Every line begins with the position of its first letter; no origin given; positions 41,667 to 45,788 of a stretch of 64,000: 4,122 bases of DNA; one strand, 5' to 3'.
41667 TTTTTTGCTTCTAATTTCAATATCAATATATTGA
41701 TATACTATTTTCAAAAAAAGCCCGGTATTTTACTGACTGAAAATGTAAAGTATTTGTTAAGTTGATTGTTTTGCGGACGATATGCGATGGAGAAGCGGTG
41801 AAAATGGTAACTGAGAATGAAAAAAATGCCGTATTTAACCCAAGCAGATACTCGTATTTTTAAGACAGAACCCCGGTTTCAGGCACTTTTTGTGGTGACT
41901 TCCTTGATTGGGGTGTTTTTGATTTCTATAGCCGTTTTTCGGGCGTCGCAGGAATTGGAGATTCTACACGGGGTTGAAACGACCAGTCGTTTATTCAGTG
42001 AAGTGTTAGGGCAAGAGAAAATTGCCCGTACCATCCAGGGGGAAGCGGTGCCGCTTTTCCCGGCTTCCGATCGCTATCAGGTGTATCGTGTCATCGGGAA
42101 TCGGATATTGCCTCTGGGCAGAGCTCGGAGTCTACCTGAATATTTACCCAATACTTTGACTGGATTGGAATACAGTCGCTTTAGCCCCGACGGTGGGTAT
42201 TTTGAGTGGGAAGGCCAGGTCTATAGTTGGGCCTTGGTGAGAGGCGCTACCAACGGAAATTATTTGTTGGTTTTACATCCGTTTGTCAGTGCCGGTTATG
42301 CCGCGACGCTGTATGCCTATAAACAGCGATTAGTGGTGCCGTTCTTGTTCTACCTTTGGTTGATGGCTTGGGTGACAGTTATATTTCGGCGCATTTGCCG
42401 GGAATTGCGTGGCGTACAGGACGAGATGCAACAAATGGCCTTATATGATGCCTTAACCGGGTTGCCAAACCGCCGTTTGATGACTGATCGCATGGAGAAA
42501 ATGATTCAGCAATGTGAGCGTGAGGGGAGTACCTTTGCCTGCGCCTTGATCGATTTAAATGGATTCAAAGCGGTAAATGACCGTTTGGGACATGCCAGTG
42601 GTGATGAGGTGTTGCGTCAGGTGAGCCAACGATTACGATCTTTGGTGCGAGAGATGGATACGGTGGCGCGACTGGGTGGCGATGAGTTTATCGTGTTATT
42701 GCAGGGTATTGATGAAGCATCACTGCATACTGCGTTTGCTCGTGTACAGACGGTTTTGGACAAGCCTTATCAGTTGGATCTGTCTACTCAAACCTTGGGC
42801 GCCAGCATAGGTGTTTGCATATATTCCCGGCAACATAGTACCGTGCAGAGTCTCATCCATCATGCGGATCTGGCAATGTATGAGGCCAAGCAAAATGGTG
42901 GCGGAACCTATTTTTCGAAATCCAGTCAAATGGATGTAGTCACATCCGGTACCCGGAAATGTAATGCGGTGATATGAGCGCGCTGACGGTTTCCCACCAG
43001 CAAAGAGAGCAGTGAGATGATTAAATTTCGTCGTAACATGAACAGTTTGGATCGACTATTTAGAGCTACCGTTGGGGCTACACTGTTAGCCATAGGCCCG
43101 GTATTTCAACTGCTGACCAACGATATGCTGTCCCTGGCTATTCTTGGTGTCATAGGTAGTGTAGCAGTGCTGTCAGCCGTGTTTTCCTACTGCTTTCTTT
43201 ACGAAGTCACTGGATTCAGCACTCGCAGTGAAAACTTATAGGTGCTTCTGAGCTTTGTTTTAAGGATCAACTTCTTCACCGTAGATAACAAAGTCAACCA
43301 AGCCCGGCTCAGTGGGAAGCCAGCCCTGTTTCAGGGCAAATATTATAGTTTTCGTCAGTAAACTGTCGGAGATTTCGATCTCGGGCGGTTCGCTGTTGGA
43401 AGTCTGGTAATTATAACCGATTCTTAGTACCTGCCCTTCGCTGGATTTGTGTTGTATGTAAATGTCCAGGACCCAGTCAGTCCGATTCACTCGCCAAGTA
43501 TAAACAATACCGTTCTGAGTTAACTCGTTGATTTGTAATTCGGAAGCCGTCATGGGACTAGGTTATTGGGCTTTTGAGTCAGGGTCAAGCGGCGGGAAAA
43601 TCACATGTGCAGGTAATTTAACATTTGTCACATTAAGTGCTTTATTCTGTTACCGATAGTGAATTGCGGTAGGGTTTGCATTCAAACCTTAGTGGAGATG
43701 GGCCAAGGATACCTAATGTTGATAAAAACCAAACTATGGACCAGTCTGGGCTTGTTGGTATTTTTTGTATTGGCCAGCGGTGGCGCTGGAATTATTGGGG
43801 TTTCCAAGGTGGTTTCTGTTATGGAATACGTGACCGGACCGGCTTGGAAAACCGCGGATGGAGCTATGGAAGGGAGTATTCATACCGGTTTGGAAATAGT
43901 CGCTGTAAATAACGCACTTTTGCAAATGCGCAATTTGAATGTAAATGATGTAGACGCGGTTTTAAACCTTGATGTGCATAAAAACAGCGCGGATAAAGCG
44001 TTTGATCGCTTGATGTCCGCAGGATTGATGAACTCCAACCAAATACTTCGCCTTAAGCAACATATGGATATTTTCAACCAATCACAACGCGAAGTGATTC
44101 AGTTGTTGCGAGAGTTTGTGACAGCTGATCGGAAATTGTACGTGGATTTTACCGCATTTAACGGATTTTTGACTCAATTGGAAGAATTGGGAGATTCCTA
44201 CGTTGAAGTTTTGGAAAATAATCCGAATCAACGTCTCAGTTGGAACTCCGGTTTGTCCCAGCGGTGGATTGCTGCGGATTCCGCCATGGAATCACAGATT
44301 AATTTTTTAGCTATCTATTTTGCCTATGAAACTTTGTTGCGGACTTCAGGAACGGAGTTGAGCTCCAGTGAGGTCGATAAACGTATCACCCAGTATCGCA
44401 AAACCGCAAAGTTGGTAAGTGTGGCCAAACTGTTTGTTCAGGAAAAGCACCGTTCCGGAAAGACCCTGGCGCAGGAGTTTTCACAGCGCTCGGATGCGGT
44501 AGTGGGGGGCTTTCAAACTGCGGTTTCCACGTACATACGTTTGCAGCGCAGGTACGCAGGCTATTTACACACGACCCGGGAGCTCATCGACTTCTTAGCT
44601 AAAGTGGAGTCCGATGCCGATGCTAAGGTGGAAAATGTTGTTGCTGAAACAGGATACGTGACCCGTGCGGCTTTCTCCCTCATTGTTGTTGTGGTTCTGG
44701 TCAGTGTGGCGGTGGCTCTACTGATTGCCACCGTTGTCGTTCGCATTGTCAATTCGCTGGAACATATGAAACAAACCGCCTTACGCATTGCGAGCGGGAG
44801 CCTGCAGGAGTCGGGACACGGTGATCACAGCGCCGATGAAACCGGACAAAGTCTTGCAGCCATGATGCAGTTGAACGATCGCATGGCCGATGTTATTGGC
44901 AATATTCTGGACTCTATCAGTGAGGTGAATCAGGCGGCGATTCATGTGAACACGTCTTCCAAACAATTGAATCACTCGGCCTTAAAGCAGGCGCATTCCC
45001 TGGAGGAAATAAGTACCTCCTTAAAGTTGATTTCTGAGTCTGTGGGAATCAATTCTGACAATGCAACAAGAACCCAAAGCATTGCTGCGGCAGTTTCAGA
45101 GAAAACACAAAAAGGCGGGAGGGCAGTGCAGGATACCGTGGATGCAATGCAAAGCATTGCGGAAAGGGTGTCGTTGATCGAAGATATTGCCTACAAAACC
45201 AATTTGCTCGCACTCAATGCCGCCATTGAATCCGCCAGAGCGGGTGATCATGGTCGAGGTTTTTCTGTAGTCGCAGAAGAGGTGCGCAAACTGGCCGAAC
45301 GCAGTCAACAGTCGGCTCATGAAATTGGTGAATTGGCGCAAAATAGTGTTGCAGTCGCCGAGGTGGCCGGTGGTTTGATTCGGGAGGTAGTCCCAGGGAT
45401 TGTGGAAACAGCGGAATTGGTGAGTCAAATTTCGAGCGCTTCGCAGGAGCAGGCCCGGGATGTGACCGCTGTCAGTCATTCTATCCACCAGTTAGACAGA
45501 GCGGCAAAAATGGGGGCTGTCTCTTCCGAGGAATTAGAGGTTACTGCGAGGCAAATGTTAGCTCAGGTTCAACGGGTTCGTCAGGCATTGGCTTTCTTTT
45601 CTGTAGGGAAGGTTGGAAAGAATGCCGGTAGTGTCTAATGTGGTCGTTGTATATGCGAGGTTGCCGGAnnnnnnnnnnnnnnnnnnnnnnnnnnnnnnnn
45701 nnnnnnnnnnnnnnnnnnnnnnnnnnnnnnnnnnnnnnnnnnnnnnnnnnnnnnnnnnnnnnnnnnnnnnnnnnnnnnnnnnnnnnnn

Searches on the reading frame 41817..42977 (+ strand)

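Call 35: search_protein_families(library=pfam, proteins=[window:41817-42977:+], max_evalue=0.00001)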
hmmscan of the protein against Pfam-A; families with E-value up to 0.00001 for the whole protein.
window:41817-42977:+ (386 aa): 1 family
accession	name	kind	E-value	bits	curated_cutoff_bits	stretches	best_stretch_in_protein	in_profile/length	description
PF00990.26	GGDEF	-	4.1e-47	160.4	23.8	1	208-362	1-159/161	Diguanylate cyclase, GGDEF domain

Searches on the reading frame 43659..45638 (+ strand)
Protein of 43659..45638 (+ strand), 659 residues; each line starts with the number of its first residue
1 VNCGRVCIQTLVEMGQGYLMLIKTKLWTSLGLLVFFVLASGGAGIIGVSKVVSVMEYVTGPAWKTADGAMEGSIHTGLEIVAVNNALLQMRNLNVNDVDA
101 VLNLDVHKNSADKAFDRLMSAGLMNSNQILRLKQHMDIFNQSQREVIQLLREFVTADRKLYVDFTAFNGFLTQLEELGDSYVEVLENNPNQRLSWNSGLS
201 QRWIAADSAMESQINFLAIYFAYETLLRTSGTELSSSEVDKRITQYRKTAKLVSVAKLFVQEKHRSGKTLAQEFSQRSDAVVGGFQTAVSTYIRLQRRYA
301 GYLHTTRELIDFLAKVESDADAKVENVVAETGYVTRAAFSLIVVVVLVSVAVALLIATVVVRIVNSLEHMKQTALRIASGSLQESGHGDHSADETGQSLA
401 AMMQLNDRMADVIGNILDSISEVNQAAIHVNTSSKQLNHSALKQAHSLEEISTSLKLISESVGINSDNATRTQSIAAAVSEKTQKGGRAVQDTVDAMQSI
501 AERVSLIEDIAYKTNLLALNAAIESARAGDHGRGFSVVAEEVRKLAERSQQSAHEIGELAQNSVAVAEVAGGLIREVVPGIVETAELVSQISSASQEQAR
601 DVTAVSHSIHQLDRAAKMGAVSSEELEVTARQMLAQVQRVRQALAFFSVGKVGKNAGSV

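Call 35: search_protein_families(library=pfam, proteins=[window:43659-45638:+], max_evalue=0.00001)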
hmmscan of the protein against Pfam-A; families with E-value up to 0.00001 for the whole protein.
window:43659-45638:+ (659 aa): 1 family
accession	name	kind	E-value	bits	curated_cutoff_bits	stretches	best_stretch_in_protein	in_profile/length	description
PF00015.26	MCPsignal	-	7.7e-34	117.4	34.6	1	476-633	4-168/172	Methyl-accepting chemotaxis protein (MCP) signalling domain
